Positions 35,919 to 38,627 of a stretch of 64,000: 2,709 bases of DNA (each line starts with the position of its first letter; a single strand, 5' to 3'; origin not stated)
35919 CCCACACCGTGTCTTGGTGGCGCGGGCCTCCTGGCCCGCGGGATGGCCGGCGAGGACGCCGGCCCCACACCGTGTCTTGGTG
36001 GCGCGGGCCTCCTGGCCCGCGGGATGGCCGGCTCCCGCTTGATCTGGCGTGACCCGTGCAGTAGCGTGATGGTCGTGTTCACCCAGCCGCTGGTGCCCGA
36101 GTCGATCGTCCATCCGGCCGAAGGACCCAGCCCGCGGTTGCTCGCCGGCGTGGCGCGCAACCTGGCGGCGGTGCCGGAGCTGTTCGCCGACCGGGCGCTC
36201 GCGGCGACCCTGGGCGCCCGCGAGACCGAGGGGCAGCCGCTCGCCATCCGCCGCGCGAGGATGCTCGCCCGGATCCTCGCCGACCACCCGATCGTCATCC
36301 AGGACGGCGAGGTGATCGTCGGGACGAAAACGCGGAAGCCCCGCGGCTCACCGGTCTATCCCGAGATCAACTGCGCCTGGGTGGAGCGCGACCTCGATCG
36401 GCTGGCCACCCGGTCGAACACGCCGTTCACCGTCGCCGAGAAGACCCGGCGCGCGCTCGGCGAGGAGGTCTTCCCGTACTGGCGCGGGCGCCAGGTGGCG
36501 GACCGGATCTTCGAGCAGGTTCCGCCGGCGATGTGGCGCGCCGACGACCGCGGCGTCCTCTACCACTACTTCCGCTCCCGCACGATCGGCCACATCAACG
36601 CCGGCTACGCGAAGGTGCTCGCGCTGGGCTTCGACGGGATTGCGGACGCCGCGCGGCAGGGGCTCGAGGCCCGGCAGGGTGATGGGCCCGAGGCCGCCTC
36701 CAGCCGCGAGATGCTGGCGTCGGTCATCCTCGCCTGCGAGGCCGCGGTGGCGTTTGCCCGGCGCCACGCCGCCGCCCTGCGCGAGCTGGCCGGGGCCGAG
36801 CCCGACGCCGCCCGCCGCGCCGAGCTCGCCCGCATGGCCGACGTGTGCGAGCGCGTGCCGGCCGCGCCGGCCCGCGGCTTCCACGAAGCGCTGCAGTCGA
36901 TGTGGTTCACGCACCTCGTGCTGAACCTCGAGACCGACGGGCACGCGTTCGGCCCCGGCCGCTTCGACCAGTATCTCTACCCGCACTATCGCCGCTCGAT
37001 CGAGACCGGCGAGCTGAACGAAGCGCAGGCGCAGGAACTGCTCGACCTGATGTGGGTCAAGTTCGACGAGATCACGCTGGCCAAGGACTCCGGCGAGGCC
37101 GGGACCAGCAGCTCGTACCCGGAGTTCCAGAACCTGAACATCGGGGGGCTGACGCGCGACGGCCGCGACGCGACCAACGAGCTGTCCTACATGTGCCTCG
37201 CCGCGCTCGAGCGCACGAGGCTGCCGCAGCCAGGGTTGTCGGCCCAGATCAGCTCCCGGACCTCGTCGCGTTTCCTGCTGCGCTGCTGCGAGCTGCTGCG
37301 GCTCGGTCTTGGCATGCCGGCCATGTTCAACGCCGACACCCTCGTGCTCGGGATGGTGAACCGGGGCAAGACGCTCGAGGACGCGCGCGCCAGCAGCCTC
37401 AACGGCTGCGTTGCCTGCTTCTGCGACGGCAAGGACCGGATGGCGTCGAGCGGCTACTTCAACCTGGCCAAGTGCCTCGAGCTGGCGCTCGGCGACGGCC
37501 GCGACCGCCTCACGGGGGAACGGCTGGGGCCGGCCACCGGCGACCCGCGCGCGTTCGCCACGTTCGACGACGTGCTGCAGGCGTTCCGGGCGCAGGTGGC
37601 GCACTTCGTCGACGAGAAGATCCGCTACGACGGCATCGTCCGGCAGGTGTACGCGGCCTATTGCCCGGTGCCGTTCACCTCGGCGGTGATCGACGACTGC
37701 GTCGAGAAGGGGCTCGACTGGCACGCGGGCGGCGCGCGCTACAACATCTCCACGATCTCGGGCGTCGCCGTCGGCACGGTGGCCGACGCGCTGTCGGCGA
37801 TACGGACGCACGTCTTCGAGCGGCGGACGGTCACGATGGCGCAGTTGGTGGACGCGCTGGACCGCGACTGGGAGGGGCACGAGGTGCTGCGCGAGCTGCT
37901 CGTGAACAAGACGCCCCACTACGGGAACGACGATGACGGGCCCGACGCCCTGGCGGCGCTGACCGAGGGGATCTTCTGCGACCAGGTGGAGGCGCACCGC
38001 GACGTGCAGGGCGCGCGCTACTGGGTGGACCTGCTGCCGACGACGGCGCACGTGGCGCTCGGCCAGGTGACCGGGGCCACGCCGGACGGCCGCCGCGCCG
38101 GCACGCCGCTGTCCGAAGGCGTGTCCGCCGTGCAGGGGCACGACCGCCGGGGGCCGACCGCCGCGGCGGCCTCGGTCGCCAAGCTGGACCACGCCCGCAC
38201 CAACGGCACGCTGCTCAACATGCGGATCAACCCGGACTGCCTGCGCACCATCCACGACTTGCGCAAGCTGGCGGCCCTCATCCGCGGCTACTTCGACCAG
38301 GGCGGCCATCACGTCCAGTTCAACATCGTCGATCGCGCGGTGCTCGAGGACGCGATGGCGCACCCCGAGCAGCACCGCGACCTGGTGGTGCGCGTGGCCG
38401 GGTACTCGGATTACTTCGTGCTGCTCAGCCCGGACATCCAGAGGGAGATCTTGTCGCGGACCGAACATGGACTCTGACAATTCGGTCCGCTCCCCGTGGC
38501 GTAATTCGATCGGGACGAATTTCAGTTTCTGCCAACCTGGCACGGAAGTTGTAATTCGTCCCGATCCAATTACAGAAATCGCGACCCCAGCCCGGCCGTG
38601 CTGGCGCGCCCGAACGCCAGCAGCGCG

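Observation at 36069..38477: Orphan glycyl-radical enzyme with a non-canonical thiyl loop (GCVA, no general-base Glu) and no activase nearby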

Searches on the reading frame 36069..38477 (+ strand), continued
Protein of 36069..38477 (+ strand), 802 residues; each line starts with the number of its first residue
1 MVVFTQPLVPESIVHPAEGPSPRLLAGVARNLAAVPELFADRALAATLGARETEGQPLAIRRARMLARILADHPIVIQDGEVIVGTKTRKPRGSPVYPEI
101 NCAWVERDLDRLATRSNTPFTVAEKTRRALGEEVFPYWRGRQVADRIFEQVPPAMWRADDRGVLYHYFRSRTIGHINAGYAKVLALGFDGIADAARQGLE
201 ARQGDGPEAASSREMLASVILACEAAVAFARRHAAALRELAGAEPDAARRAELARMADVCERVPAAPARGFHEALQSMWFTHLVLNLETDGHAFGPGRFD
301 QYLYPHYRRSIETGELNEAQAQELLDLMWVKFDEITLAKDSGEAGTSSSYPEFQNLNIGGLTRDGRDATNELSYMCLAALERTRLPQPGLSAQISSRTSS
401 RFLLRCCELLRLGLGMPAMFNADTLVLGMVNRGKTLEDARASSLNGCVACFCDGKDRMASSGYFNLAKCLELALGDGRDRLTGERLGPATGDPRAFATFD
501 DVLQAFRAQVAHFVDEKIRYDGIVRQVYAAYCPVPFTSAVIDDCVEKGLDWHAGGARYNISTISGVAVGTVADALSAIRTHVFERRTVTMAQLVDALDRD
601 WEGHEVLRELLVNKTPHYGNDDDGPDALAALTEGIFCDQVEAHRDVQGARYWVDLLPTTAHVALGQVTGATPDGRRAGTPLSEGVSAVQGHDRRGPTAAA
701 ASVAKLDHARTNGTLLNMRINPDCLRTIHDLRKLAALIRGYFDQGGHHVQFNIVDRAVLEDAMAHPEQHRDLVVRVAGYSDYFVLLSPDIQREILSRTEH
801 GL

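Call 79: fold_search(model_id=the predicted structure, library=pdb)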
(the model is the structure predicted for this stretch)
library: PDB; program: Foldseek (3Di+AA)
matches with E <= 10: 174; with E <= 0.001: 64
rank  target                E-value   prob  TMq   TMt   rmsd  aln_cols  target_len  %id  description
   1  1r8w_A                4.0e-56  1.00  0.80  0.82   5.1       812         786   36  Native structure of the B12-independent glycerol dehydratase from clostridium butyricum (released 2004-06-01)
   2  6vxc_A                2.7e-55  1.00  0.83  0.85   5.1       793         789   37  Crystal structure of hydroxyproline dehydratase (HypD) from Clostridioides difficile (released 2020-04-08)
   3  5i2g_A                2.5e-54  1.00  0.80  0.80   5.4       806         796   37  1,2-propanediol Dehydration in Roseburia inulinivorans; Structural Basis for Substrate and Enantiomer Selectivity (released 2016-06-01)
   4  5i2g_B                3.7e-54  1.00  0.81  0.81   5.2       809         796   36  1,2-propanediol Dehydration in Roseburia inulinivorans; Structural Basis for Substrate and Enantiomer Selectivity (released 2016-06-01)
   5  9rcp_B                8.4e-54  1.00  0.81  0.82   5.1       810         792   37  1,2-propanediol dehydratase with 0.1 % 1,3-propanediol additive (released 2025-06-11)
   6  9rco_A                9.6e-54  1.00  0.81  0.82   5.2       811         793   37  1,2-propanediol dehydratase with 0.1 % glycerol additive (released 2025-06-11)
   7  5i2a_B                4.7e-53  1.00  0.80  0.77   6.4       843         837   35  1,2-propanediol Dehydration in Roseburia inulinivorans; Structural Basis for Substrate and Enantiomer Selectivity (released 2016-06-01)
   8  5i2a_A                5.1e-53  1.00  0.79  0.76   6.1       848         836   35  1,2-propanediol Dehydration in Roseburia inulinivorans; Structural Basis for Substrate and Enantiomer Selectivity (released 2016-06-01)
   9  9rcq_A                1.5e-52  1.00  0.81  0.81   5.4       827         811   36  1,2-propanediol dehydratase with no ligand additives (released 2025-06-11)
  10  9rcp_C                1.7e-52  1.00  0.81  0.81   5.1       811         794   37  1,2-propanediol dehydratase with 0.1 % 1,3-propanediol additive (released 2025-06-11)
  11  8iof_A                6.3e-48  1.00  0.80  0.81   5.3       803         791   32  Crystal structure of N-methyl-Cis-4-hydroxy-D-proline dehydratase in Clostridium sp. FS41 (released 2024-03-27)
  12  8iof_C                8.7e-48  1.00  0.80  0.80   5.5       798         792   32  Crystal structure of N-methyl-Cis-4-hydroxy-D-proline dehydratase in Clostridium sp. FS41 (released 2024-03-27)
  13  8id0                  1.1e-45  1.00  0.77  0.80   5.3       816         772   32  Crystal structure of PflD bound to 1,5-anhydromannitol-6-phosphate in Streptococcus dysgalactiae subsp. equisimilis (released 2024-10-02)
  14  6xs4_A                1.1e-45  1.00  0.79  0.78   5.5       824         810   33  Crystal structure of glycyl radical enzyme ECL_02896 from Enterobacter cloacae subsp. cloacae (released 2020-08-12)
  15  9ht9_A                1.2e-45  1.00  0.79  0.80   5.4       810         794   32  CutC in complex with inhibitor1 (released 2026-01-14)
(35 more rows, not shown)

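Call 84: search_protein_families(library=ncbifam, proteins=[L012:13833-14837:+, L012:16841-17941:-, L007:13737-14201:+, L007:9228-10001:+], max_evalue=0.00001)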
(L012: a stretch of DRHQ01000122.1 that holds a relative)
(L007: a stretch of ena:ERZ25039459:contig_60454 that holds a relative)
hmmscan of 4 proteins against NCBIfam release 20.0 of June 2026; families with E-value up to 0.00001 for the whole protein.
L012:13833-14837:+ (335 aa): 6 families
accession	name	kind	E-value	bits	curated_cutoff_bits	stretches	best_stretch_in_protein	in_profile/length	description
NF010576.0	PRK13969.1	equivalog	2.2e-127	424.6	556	1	1-334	1-334/335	proline racemase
NF010578.0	PRK13971.1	equivalog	4.5e-96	321.8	376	1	4-334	3-332/333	4-hydroxyproline epimerase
NF045511.1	TransHydProDhtase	equivalog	1.2e-95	320.5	540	1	1-334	1-334/335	trans-3-hydroxy-L-proline dehydratase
NF047722.1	T3LHypDht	equivalog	5.2e-76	255.9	550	1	1-334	1-335/341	trans-3-hydroxy-L-proline dehydratase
NF052296.1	HdxProlEpimProt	equivalog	3.4e-73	246.7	450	1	8-332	2-308/309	4-hydroxyproline epimerase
NF010577.0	PRK13970.1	equivalog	6.1e-55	186.7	442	1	7-331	5-308/311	4-hydroxyproline epimerase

L012:16841-17941:- (366 aa): 17 families
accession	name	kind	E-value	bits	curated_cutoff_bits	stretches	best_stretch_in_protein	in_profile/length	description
NF043002.1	HProlDhtase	equivalog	8.8e-155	515.1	500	1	1-364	2-365/366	cis-3-hydroxy-L-proline dehydratase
TIGR02534.1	mucon_cyclo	subfamily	1.8e-37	129.3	334.95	1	33-358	30-362/368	muconate/chloromuconate family cycloisomerase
NF047820.1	TalGalacDh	equivalog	3.1e-24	85.6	500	1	13-357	19-360/371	L-talarate/galactarate dehydratase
NF010624.0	PRK14017.1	equivalog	1.1e-23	83.9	311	1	34-358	17-357/382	galactonate dehydratase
NF002782.0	PRK02901.1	equivalog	4.8e-22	78.4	288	1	156-297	101-249/328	o-succinylbenzoate synthase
NF040866.1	AraD_Arch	equivalog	4.1e-20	72.1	650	1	1-358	1-366/372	arabinonate dehydratase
TIGR01928.1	menC_lowGC_arch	equivalog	1.8e-19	70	200.65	1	34-290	25-280/325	o-succinylbenzoate synthase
NF043051.1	ManoateDhtManD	equivalog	4.7e-19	68.5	550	2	35-165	20-150/403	D-mannonate dehydratase ManD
NF041118.1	A_G_epim_Thtga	equivalog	7.8e-19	68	500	1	23-288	17-287/341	L-Ala-D/L-Glu epimerase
NF040790.2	glucon_galact_dh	equivalog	1.2e-18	67.1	750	1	33-359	26-367/390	bifunctional D-gluconate/D-galactonate dehydratase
NF011654.0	PRK15072.1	subfamily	6.4e-18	64.8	430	2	35-166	20-151/404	D-galactonate dehydratase family protein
NF042940.1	racemase_DgcA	equivalog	7.7e-16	58.2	400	1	16-290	11-268/323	N-acetyl-D-Glu racemase DgcA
TIGR01927.1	menC_gam_Gplu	equivalog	2.7e-14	53.2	130.55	1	152-306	121-278/307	o-succinylbenzoate synthase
NF003473.0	PRK05105.1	equivalog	2.7e-11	43.1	236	1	156-313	134-293/331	o-succinylbenzoate synthase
TIGR03247.1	glucar-dehydr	equivalog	3.9e-09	35.7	828.7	1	154-359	193-403/441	glucarate dehydratase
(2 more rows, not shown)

L007:13737-14201:+ (155 aa): 4 families
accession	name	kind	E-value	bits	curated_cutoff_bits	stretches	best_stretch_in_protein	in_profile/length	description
TIGR00369.1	unchar_dom_1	domain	3.5e-21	75.5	36.6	1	24-135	5-116/117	hotdog fold thioesterase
NF008675.0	PRK11688.1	equivalog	3.3e-16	59.5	107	1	11-136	14-155/156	thioesterase family protein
TIGR02286.1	PaaD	equivalog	2e-09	37.6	118.9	1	26-130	5-109/114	hydroxyphenylacetyl-CoA thioesterase PaaI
NF047425.1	MenI_Listeria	exception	5.5e-09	35.8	185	1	24-135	6-117/122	1,4-dihydroxy-2-naphthoyl-CoA hydrolase MenI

L007:9228-10001:+ (258 aa): 23 families
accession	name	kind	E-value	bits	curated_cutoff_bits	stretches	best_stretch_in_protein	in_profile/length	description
NF003011.0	PRK03837.1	subfamily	1.4e-30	106.7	260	1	11-236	15-236/241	transcriptional regulator NanR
NF007001.0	PRK09464.1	equivalog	1.4e-21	77.3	330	1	3-239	4-238/254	pyruvate dehydrogenase complex transcriptional repressor PdhR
TIGR03338.1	phnR_burk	equivalog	3.2e-20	72.6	271.5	1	12-229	13-209/212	phosphonate utilization associated transcriptional regulator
NF007442.0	PRK09990.1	equivalog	1.9e-18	66.8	301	1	9-238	10-240/256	transcriptional regulator GlcC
NF007588.0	PRK10225.1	equivalog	4.3e-18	65.5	442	1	4-167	4-162/257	Uxu operon transcriptional regulator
NF007741.0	PRK10421.1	equivalog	2.5e-17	63.1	311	1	7-244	5-244/262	transcriptional regulator LldR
NF008571.0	PRK11523.1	equivalog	2.8e-13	49.9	396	1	8-232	7-224/258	transcriptional regulator ExuR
NF003444.0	PRK04984.1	equivalog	3e-13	49.9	189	1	21-235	19-225/239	fatty acid metabolism transcriptional regulator FadR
TIGR02812.1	fadR_gamma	equivalog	5.4e-13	49.2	249.2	1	21-236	18-225/235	fatty acid metabolism transcriptional regulator FadR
NF052290.2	MocR_like_YczR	exception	1.3e-11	43.9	487.4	1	8-77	18-87/458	MocR-like transcription factor YczR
NF052282.1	PLP_TF_PdxR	equivalog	2.5e-11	43.3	320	1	12-92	4-77/448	MocR-like pyridoxine biosynthesis transcription factor PdxR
NF047563.1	modulin_PmtR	equivalog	1.5e-10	41.2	200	1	10-90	13-91/125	PSM export ABC transporter transcriptional regulator PmtR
TIGR03337.1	phnR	equivalog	2.4e-10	40.5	296.75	1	13-76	5-66/231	phosphonate utilization transcriptional regulator PhnR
NF053730.1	TransRegRv1152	equivalog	4.5e-10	39.5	170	1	11-95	18-102/120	Rv1152 family transcriptional regulator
TIGR02325.1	C_P_lyase_phnF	equivalog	7e-10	38.8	156.8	1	8-81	7-78/238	phosphonate metabolism transcriptional regulator PhnF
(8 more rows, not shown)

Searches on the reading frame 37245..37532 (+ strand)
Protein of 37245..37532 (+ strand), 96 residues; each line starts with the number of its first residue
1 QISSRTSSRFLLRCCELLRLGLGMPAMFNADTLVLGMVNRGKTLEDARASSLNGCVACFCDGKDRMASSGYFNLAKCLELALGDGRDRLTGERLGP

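Call 78: search_solved_structures(query=window:37245-37532:+, show_alignments=5, max_evalue=0.00001)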
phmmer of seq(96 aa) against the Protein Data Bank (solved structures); distinct sequences matched with E-value up to 0.00001: 20.
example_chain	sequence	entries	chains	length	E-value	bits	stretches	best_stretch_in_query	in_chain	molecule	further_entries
6vxc_A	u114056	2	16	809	3.5e-20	75.4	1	1-95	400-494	Trans-4-hydroxy-L-proline dehydratase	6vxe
1r8w_A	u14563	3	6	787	1.6e-15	60.6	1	3-88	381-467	glycerol dehydratase | B12-independent glycerol dehydratase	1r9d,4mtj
9rco_A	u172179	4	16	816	1.6e-15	60.5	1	6-95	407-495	Glycyl radical protein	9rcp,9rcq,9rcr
5i2a_A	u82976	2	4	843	1.4e-11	47.9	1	6-88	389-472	Diol-dehydratase | Diol dehydratase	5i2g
8id0_A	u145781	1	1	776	9e-11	45.3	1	8-86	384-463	formate C-acetyltransferase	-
8yjo_A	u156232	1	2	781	1.4e-10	44.7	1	7-86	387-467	Probable dehydratase PflD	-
7e7l_A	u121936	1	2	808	1.4e-10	44.7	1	7-96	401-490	Hydroxyphenylacetic acid decarboxylase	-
7kq3_A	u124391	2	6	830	2.4e-08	37.5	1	2-91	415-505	Isethionate sulfite-lyase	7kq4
5kdp_A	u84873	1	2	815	5.5e-08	36.4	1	3-94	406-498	Choline trimethylamine-lyase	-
5faw_A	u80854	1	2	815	8.3e-08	35.8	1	3-94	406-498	Choline trimethylamine-lyase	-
9ht9_A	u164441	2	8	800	2.7e-07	34.2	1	3-94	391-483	Choline trimethylamine-lyase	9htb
9r0v_A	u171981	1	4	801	2.7e-07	34.2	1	3-94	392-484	Choline trimethylamine-lyase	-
5fav_A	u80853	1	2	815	2.8e-07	34.1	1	3-94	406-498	Choline trimethylamine-lyase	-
6vue_A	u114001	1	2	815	2.8e-07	34.1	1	3-94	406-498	Choline trimethylamine-lyase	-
5fay_A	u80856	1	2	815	2.9e-07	34.1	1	3-94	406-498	Choline trimethylamine-lyase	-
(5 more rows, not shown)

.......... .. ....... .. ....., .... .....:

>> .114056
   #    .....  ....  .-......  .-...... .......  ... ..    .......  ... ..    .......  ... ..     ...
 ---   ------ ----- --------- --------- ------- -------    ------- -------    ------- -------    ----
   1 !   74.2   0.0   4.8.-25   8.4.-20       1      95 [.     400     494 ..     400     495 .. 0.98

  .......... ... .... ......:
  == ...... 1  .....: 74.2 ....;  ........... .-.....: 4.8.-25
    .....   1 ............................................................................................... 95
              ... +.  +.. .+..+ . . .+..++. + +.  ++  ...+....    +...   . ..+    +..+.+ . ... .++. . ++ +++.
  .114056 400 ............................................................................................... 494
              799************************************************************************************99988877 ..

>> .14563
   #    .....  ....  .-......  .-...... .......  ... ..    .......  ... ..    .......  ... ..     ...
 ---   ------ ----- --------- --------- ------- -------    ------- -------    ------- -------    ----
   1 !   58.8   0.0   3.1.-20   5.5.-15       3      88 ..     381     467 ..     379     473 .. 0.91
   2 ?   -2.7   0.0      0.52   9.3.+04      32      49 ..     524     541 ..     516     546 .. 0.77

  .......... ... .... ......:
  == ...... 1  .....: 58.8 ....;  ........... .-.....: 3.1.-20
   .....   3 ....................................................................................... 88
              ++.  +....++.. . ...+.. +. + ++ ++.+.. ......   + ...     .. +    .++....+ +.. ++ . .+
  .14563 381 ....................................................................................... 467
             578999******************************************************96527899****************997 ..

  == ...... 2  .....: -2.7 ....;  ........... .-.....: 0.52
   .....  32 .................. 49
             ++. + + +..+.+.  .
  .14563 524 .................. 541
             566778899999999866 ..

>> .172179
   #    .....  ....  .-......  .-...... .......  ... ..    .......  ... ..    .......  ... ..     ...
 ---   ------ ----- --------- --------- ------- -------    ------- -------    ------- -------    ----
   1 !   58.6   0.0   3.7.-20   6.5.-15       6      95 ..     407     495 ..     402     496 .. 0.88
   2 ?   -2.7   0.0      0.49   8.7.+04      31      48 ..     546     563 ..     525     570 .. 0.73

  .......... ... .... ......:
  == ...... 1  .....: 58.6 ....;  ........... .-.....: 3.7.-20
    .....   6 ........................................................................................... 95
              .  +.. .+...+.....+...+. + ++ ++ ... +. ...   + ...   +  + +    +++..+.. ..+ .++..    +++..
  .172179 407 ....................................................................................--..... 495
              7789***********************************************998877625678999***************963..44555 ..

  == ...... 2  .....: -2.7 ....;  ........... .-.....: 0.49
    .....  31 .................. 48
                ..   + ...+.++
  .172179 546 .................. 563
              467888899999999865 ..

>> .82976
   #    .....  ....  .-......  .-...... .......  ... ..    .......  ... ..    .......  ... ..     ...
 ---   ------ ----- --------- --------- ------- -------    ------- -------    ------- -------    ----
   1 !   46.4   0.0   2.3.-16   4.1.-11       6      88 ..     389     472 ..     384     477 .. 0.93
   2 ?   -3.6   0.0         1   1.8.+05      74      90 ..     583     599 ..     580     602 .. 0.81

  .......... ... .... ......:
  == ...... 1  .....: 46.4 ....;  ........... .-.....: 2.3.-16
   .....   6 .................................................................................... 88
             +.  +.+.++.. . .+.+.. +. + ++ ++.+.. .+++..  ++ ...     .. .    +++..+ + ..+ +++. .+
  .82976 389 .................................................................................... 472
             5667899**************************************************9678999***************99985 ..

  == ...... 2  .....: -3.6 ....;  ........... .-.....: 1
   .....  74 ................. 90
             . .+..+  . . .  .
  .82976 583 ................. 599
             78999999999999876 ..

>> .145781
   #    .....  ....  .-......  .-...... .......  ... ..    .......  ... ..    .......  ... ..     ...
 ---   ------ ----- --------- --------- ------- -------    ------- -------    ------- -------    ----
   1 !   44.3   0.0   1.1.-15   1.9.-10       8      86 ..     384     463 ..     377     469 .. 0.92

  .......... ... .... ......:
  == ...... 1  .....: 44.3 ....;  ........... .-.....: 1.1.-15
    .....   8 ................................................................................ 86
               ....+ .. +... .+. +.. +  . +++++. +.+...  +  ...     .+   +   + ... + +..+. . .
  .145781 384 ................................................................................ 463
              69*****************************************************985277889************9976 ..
